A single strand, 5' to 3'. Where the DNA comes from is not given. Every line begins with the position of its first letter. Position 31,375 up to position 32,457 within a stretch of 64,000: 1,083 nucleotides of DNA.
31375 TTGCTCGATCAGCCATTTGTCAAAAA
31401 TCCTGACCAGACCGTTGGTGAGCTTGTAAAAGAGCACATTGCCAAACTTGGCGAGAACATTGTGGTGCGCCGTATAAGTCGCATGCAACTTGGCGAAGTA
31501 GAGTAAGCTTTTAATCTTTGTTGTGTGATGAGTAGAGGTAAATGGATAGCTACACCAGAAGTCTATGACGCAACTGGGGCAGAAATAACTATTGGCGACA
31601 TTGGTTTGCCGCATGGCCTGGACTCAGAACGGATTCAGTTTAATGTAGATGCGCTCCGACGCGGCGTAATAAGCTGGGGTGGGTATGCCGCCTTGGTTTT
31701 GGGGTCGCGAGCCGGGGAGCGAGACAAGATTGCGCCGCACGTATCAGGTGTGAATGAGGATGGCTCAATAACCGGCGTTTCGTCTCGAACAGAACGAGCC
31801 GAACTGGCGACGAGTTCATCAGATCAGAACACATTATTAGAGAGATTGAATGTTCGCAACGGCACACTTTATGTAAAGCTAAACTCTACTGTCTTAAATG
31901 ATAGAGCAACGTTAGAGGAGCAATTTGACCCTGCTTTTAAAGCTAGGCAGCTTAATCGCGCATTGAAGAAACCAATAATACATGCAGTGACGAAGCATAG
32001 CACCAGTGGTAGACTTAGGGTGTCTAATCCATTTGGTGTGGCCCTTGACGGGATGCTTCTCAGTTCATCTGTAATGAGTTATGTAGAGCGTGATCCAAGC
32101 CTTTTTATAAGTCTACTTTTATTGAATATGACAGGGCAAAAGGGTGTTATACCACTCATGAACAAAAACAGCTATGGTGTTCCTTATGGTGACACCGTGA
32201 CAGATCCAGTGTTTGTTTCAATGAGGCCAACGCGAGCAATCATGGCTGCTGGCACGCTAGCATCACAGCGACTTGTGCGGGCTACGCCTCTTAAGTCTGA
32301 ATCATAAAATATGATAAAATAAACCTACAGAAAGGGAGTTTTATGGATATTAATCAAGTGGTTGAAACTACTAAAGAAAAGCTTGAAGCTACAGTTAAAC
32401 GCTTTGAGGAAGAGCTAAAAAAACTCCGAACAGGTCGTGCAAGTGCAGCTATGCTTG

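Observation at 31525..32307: Unknown 260-aa protein in the position normally held by pyrH within the rpsB-tsf-pyrH-frr-uppS-rseP cluster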

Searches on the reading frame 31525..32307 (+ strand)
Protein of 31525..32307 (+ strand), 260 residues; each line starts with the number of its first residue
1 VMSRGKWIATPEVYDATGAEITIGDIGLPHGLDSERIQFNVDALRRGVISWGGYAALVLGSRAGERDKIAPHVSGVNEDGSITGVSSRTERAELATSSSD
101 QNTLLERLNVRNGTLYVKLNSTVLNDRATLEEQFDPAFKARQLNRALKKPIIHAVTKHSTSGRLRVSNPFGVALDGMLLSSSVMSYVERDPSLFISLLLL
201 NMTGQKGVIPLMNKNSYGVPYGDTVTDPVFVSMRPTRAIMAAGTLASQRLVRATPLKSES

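Call 3: search_protein_families(library=pfam, proteins=[window:31525-32307:+], max_evalue=1)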
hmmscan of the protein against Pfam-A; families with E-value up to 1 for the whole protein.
window:31525-32307:+ (260 aa): 0 families

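Call 4: search_protein_families(library=ncbifam, proteins=[window:31525-32307:+], max_evalue=10)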
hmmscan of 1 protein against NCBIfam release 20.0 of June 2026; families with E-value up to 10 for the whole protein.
window:31525-32307:+ (260 aa): 2 families
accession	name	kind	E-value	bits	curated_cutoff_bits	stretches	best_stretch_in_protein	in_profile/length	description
TIGR03847.1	TIGR03847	subfamily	0.17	11.6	117.25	1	85-143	35-93/177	conserved hypothetical protein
TIGR03346.1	chaperone_ClpB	equivalog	0.21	9.9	1232.1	1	114-169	787-840/853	ATP-dependent chaperone ClpB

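Call 5: search_solved_structures(query=window:31525-32307:+, max_evalue=10)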
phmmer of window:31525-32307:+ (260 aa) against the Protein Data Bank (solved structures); distinct sequences matched with E-value up to 10: 0.

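Call 6: find_homologous_proteins(query=window:31525-32307:+, max_evalue=0.001)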
Query window:31525-32307:+ (260 aa): 1 proteins with E <= 0.001 among 3331 candidates.
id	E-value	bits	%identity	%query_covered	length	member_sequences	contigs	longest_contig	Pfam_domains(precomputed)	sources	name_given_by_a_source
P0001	1.2e-163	560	100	100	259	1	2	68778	-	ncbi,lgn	-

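Call 12: find_encoding_contigs(protein=P0001, flank=10000, max_places=6)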
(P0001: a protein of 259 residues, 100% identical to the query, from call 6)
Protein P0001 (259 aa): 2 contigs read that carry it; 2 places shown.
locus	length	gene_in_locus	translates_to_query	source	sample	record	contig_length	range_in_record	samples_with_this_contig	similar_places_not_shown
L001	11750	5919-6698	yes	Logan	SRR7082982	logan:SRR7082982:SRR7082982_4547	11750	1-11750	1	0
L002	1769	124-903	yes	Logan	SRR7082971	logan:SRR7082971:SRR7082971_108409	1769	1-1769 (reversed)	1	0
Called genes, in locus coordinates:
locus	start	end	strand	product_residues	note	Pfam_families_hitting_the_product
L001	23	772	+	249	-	-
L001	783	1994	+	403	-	PF00089:Trypsin, PF13365:Trypsin_2, PF13180:PDZ_2, PF00595:PDZ (weak), PF17820:PDZ_6 (weak)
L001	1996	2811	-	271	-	PF17827:PrmC_N, PF10294:Methyltransf_16 (weak), PF02527:GidB (weak), PF05175:MTS, PF06325:PrmA, PF13847:Methyltransf_31, PF08242:Methyltransf_12 (faint), PF13649:Methyltransf_25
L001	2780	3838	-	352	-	PF03462:PCRF, PF00472:RF-1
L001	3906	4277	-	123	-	PF01197:Ribosomal_L31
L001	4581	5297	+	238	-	PF00318:Ribosomal_S2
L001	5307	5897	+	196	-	PF00889:EF_TS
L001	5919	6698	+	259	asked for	-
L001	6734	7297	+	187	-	PF01765:RRF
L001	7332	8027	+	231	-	PF01255:Prenyltransf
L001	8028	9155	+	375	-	PF02163:Peptidase_M50, PF13180:PDZ_2 (weak)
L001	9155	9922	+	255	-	PF02517:Rce1-like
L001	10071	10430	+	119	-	-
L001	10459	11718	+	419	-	PF00587:tRNA-synt_2b, PF03129:HGTP_anticodon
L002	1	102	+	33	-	?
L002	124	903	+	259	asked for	-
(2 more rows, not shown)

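Call 18: search_protein_representatives(protein=window:31525-32307:+)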
Query: 260 residues. Proteins with E-value up to 0.001 (for the whole library): 56; up to 1e-10: 29; up to 1e-30: 15. The best 56 are listed.
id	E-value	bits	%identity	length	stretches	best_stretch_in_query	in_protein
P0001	3.8e-164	560.1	100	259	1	2-260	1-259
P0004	1.7e-55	204.5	44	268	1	2-258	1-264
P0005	8.5e-46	172.7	41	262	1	2-258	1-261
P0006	3.4e-40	154.3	37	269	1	2-257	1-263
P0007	6.6e-40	153.4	39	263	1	2-257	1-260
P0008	7.1e-39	150.0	43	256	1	4-254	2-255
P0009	2.3e-38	148.3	36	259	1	3-254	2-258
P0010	7.6e-37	143.4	35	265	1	2-257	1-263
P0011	2.6e-35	138.3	37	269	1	2-253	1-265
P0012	8.7e-35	136.6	40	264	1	6-254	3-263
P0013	8.3e-34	133.4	33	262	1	4-259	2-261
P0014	2.2e-33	132.0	37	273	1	5-257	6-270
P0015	1.0e-32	129.9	37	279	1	2-258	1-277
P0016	2.0e-32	128.9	33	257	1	6-254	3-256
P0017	3.7e-32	128.0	32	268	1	5-258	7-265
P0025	9.7e-20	87.4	32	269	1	5-253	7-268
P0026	5.7e-17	78.3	34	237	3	6-71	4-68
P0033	8.8e-09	51.5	30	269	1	7-180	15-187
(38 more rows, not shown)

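Call 22: search_protein_families(library=pfam, alignment_id=A1, max_evalue=0.1)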
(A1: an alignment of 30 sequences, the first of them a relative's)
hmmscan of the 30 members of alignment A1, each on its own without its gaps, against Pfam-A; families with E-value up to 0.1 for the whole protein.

A. member 1, P0001 (259 aa): 0 families

B. families by the number of members that match (of 30 scanned): 2 families
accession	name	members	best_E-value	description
PF25687.1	Mycobacteriophage_Gene3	1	0.0093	Mycobacteriophage Gene 3 protein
PF12430.13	ABA_GPCR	1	0.068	Abscisic acid G-protein coupled receptor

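Call 23: search_solved_structures(query=A1, max_evalue=10)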
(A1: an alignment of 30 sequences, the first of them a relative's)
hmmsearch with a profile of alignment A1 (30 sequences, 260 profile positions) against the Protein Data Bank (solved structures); distinct sequences matched with E-value up to 10: 1.
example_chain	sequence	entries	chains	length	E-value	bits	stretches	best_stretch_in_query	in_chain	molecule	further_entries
9n9p_E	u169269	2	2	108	1.1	12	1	111-155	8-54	RNA polymerase Rpb6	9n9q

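Call 24: find_homologous_proteins(query=A1, max_evalue=0.001)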
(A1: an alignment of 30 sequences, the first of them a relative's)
Query A1 (30 sequences) (259 aa, profile of the alignment): 3 proteins with E <= 0.001 among 8000 candidates.
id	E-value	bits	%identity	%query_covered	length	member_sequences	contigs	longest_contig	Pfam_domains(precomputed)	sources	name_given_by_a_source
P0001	8.1e-84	299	100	100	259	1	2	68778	-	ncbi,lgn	-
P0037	1.4e-49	187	26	80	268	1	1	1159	-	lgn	-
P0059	4.1e-36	143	27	58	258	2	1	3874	-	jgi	jgi:hypothetical protein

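Call 29: find_related_loci(query=A2, collection=metagenome_contigs, flank=8000)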
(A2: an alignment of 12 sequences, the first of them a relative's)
Query A2 (259 aa) in metagenome_contigs; peptide patterns used: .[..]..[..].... (x = any residue, [..] = any of these).
6 stretches matched a pattern; 2 encode a relative of the query (tblastn E <= 1e-3); 2 distinct loci.
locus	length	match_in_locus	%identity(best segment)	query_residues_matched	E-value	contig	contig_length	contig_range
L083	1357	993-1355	40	1-121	8e-22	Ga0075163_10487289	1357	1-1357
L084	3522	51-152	38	33-66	2e-4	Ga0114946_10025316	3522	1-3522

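Call 30: find_related_loci(query=A2, collection=viral_contigs, flank=8000)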
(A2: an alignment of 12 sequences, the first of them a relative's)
Query A2 (259 aa) in viral_contigs; peptide patterns used: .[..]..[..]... (x = any residue, [..] = any of these).
4 stretches matched a pattern, but none encodes a relative of the query by tblastn (E <= 1e-3).

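Call 31: find_encoding_contigs(protein=P0004, flank=8000, max_places=4)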
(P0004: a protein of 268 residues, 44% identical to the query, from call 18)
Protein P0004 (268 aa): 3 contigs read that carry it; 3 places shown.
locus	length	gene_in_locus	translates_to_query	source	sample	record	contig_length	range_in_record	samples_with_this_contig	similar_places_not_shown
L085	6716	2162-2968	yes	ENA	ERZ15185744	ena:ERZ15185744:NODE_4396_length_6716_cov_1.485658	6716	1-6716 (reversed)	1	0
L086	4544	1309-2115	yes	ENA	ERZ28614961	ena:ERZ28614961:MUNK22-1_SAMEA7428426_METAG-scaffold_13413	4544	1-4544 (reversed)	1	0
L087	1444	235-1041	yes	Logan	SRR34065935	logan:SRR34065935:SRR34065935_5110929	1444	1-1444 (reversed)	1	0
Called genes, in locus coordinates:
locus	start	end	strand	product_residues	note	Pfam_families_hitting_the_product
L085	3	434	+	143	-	?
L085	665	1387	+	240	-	PF00318:Ribosomal_S2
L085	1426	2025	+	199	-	PF00889:EF_TS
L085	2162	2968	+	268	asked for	-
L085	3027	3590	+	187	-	PF01765:RRF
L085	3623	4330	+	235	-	PF01255:Prenyltransf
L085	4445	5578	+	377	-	PF02163:Peptidase_M50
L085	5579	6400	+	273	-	PF02517:Rce1-like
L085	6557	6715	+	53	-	?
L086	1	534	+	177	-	?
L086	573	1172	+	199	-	PF00889:EF_TS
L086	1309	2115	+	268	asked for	-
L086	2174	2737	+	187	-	PF01765:RRF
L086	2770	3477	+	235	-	PF01255:Prenyltransf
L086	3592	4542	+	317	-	?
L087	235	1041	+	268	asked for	-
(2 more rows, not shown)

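Call 32: find_encoding_contigs(protein=P0059, flank=8000, max_places=4)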
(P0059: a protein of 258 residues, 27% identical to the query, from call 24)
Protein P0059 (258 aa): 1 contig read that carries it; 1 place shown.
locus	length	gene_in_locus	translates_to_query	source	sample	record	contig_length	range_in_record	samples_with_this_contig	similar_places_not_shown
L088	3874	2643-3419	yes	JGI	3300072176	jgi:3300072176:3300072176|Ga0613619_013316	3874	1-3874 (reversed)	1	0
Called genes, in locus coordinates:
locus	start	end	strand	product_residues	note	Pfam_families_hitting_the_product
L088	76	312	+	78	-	-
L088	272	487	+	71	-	-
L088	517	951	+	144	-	-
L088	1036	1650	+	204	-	-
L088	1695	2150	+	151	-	-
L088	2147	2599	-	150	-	PF22811:Zn_ribbon_NrdR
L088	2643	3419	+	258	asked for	-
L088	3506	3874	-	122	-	?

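Call 35: predict_structure(alignment_id=A1)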
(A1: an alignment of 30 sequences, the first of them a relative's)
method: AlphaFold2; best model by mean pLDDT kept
length: 259 residues; sequences in the alignment: 30
mean_pLDDT: 92.9   pTM: 0.85
mean pLDDT of the five models: 92.9, 92.7, 92.5, 91.6, 91.2
residues with pLDDT >= 90: 225; 70-90: 28; 50-70: 4; < 50: 2
segments of 3 or more residues with pLDDT < 50: none
pLDDT, mean of each block of 10 residues (from residue 1): 78 97 96 97 97 98 92 81 83 96 94 97 96 97 98 97 92 93 93 91 92 95 92 96 98 81
secondary structure, 60 per line:
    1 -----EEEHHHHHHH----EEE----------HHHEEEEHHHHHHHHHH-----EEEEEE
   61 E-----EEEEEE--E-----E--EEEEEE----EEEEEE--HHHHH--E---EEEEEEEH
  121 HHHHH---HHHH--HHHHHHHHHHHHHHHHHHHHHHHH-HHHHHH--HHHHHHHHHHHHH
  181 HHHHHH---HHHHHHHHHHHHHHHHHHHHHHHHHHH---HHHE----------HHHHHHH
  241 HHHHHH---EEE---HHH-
elements in order: E6-8 H9-15 E20-22 E36-39 H40-49 E55-61 E67-72 E84-89 E94-99 H102-106 E113-119 H120-125 H129-132 H135-158 H160-165 H168-186 H190-216 H234-246 E250-252

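Call 38: find_encoding_contigs(protein=P0005, flank=8000, max_places=3)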
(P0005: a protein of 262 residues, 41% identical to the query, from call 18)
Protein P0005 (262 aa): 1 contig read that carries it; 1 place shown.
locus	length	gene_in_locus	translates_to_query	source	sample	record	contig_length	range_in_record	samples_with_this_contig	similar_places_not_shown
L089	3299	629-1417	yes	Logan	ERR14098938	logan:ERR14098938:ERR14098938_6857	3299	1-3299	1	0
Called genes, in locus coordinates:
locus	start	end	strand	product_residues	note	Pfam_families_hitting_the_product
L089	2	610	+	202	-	?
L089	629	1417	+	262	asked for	-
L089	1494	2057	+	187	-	PF01765:RRF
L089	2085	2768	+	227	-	PF01255:Prenyltransf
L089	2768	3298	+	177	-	?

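Call 39: find_encoding_contigs(protein=P0006, flank=8000, max_places=3)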
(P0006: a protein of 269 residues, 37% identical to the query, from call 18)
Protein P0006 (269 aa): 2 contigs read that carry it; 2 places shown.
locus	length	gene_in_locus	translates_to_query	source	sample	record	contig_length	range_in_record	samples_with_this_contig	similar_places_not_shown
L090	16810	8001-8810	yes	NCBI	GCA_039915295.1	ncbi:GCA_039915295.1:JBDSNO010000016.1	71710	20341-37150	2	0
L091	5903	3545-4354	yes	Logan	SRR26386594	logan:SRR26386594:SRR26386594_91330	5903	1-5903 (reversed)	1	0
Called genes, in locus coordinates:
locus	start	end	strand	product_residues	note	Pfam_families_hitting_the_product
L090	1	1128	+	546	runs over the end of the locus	PF03816:LytR_cpsA_psr, PF13399:LytR_C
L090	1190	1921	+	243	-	-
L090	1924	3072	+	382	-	PF00089:Trypsin, PF13365:Trypsin_2, PF13180:PDZ_2, PF00595:PDZ (weak), PF17820:PDZ_6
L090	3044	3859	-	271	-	PF17827:PrmC_N, PF05175:MTS, PF06325:PrmA, PF13649:Methyltransf_25 (weak)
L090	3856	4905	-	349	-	PF03462:PCRF, PF00472:RF-1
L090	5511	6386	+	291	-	-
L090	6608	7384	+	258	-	PF00318:Ribosomal_S2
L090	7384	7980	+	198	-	PF00889:EF_TS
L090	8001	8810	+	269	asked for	-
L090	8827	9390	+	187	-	PF01765:RRF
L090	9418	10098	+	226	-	PF01255:Prenyltransf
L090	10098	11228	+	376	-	PF02163:Peptidase_M50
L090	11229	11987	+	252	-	PF02517:Rce1-like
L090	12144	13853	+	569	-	PF00587:tRNA-synt_2b, PF04073:tRNA_edit, PF03129:HGTP_anticodon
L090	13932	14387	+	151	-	PF03449:GreA_GreB_N, PF01272:GreA_GreB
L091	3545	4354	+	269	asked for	-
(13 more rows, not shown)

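Call 40: fold_search(model_id=the predicted structure, library=pdb)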
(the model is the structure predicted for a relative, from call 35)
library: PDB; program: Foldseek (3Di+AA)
matches with E <= 10: 64; with E <= 0.001: 0
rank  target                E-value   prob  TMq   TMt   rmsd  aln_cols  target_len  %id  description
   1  9fmt_E                1.9e+00  0.04  0.11  0.06  13.3       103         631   10  Cryo-EM structure of the BcsB hexameric crown from the E. coli cellulose secretion macrocomplex (released 2024-10-16)
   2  1ev4_C                2.7e+00  0.02  0.13  0.15  13.5       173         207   12  RAT GLUTATHIONE S-TRANSFERASE A1-1: MUTANT W21F/F220Y WITH GSO3 BOUND (released 2001-02-07)
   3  7l2z_C                3.3e+00  0.02  0.11  0.06  15.0       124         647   11  Bacterial cellulose synthase BcsB hexamer (released 2021-03-24)
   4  8tmi_E                3.8e+00  0.02  0.12  0.10  21.8       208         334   12  Cryo-EM structure of CorA in complex with conformation-specific synthetic antibody C18 and 100 uM MgCl2, State MG0.1-2 (released 2025-02-12)
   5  3zby_A                4.0e+00  0.08  0.18  0.12  11.8       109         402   12  Ligand-free structure of CYP142 from Mycobacterium smegmatis (released 2013-02-27)
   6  4wq0                  4.0e+00  0.02  0.13  0.10  11.1       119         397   14  Crystal structure of cytochrome P450 CYP107W1 from Streptomyces avermitilis in complex with Oligomycin A (released 2015-10-28)
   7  5nmo_A                4.2e+00  0.06  0.17  0.25  13.2       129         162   13  Structure of the Bacillus subtilis Smc Joint domain (released 2017-06-21)
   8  3q74_A                4.2e+00  0.01  0.12  0.13  15.9       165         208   14  Crystal Structure Analysis of the L7A Mutant of the Apo Form of Human Alpha Class Glutathione Transferase (released 2011-01-12)
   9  6zqc_UV               4.2e+00  0.01  0.10  0.04  17.7       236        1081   13  Cryo-EM structure of the 90S pre-ribosome from Saccharomyces cerevisiae, state Pre-A1 (released 2020-09-23)
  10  2b05_F                4.5e+00  0.06  0.16  0.17  16.1       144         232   13  Crystal Structure of 14-3-3 gamma in complex with a phosphoserine peptide (released 2005-10-11)
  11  1pmy                  4.7e+00  0.06  0.11  0.22  19.8        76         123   12  REFINED CRYSTAL STRUCTURE OF PSEUDOAZURIN FROM METHYLOBACTERIUM EXTORQUENS AM1 AT 1.5 ANGSTROMS RESOLUTION (released 1994-07-31)
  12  6xr2_C                5.3e+00  0.07  0.16  0.22  15.7       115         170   10  Computationally designed right-handed alpha/alpha homotrimeric toroid with 3 repeats per subunit (released 2021-07-14)
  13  1h65_A                5.3e+00  0.01  0.11  0.11  21.4       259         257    9  Crystal structure of pea Toc34 - a novel GTPase of the chloroplast protein translocon (released 2002-01-29)
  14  5da8_J                5.3e+00  0.01  0.11  0.07  18.9       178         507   15  Crystal structure of chaperonin GroEL from (released 2015-10-14)
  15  8c3w                  5.6e+00  0.02  0.09  0.11  16.1       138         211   16  Crystal structure of a computationally designed heme binding protein, dnHEM1 (released 2023-07-05)
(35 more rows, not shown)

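Call 45: fold_search(model_id=the predicted structure, library=viral)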
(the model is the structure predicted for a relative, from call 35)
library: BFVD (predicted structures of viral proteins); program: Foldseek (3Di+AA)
matches with E <= 10: 46; with E <= 0.001: 0
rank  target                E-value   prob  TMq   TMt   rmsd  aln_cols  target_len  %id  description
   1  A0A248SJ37            1.5e+00  0.03  0.12  0.09  20.3       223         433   10  (no name in the UniProt tables at hand)
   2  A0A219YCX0            1.6e+00  0.08  0.16  0.27  15.6       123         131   12  SprT-like domain-containing protein [Aeromonas phage 65.2]
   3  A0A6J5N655            1.6e+00  0.03  0.12  0.10  22.0       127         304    7  Phage major capsid protein [uncultured Caudovirales phage]
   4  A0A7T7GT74            1.6e+00  0.03  0.14  0.07  19.9       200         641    8  (no name in the UniProt tables at hand)
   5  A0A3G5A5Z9            1.8e+00  0.20  0.20  0.36   7.8       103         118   12  Uncharacterized protein [Harvfovirus sp.]
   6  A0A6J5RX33            1.8e+00  0.05  0.09  0.08  13.4        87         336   20  Major capsid protein [uncultured Caudovirales phage]
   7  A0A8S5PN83            2.0e+00  0.04  0.14  0.17  13.8       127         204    9  IrrE N-terminal-like domain [Myoviridae sp. ctwwN25]
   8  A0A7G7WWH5            2.6e+00  0.18  0.15  0.43   8.6        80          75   11  Uncharacterized protein [Rhizobium phage AF3]
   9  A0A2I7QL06            2.6e+00  0.07  0.13  0.21  14.5       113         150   15  (no name in the UniProt tables at hand)
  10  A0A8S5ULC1            2.8e+00  0.03  0.10  0.08  12.3        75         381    8  Major capsid protein [Phage sp. ctOz71]
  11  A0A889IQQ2            3.1e+00  0.02  0.15  0.18  12.9       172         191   12  (no name in the UniProt tables at hand)
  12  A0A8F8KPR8            3.7e+00  0.12  0.14  0.13  11.2        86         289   13  Uncharacterized protein [Clandestinovirus]
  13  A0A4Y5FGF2            3.9e+00  0.07  0.22  0.22  11.0       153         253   10  Zn-dependent protease [Lactobacillus phage 3-521]
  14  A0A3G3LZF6            4.4e+00  0.07  0.16  0.32  12.0       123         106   12  Uncharacterized protein [Brevibacterium phage Cantare]
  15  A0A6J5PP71            4.4e+00  0.01  0.08  0.06  11.6        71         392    7  COG4653 Predicted phage phi-C31 gp36 major capsid-like protein [uncultured Caudovirales phage]
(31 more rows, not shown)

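Call 46: find_encoding_contigs(protein=P0008, flank=8000, max_places=3)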
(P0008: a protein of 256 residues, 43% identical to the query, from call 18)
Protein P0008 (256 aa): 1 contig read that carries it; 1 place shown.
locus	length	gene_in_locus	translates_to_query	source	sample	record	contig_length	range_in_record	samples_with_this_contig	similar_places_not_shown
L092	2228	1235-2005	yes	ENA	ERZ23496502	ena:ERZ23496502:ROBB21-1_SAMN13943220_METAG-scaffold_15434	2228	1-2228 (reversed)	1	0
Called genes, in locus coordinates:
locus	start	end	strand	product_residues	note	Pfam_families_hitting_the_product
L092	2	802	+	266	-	?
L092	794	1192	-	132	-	-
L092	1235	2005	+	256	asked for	-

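Call 47: find_encoding_contigs(protein=P0013, flank=8000, max_places=3)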
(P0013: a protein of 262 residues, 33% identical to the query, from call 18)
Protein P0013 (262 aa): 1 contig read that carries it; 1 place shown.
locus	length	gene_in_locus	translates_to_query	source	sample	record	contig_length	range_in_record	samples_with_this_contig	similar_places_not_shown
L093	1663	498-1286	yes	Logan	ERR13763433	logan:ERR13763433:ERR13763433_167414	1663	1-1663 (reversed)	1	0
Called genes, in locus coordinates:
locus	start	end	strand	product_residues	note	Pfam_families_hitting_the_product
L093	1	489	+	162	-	?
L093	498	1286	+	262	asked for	-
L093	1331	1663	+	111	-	?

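Call 55: find_encoding_contigs(protein=P0033, flank=8000, max_places=3)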
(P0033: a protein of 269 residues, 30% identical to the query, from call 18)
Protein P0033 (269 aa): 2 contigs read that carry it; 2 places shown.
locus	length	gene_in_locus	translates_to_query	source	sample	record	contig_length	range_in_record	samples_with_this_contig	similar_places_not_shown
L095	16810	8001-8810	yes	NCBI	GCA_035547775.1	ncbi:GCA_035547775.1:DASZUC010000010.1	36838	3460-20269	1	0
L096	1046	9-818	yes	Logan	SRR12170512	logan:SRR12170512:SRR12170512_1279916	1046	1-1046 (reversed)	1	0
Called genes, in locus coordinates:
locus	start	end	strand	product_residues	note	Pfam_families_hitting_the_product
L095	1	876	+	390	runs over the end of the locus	PF07690:MFS_1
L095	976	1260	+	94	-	-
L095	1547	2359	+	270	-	PF13672:PP2C_2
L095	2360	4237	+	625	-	-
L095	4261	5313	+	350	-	-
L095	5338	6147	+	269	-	-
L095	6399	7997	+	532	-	PF05192:MutS_III (weak), PF00488:MutS_V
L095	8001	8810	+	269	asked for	-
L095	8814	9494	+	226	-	PF00300:His_Phos_1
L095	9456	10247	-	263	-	PF00293:NUDIX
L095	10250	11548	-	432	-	PF17767:NAPRTase_N, PF04095:NAPRTase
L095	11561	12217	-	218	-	PF00857:Isochorismatase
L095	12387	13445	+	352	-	PF03747:ADP_ribosyl_GH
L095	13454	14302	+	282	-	PF00300:His_Phos_1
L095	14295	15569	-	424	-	PF00596:Aldolase_II (faint)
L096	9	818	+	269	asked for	-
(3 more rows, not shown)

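Call 56: find_encoding_contigs(protein=P0014, flank=8000, max_places=3)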
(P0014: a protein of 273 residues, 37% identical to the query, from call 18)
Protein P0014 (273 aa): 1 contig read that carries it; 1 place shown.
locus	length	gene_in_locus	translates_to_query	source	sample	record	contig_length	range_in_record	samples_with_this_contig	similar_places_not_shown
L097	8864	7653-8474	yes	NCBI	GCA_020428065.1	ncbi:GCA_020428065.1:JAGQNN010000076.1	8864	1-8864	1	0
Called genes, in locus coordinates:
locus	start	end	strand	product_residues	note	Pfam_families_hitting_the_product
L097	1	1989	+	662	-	PF00512:HisKA, PF02518:HATPase_c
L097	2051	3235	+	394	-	-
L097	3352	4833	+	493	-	-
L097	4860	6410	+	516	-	PF24595:DUF7619 (faint), PF00801:PKD (faint), PF18911:PKD_4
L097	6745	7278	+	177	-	PF00929:RNase_T, PF16473:Rv2179c-like (faint)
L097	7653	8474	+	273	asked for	-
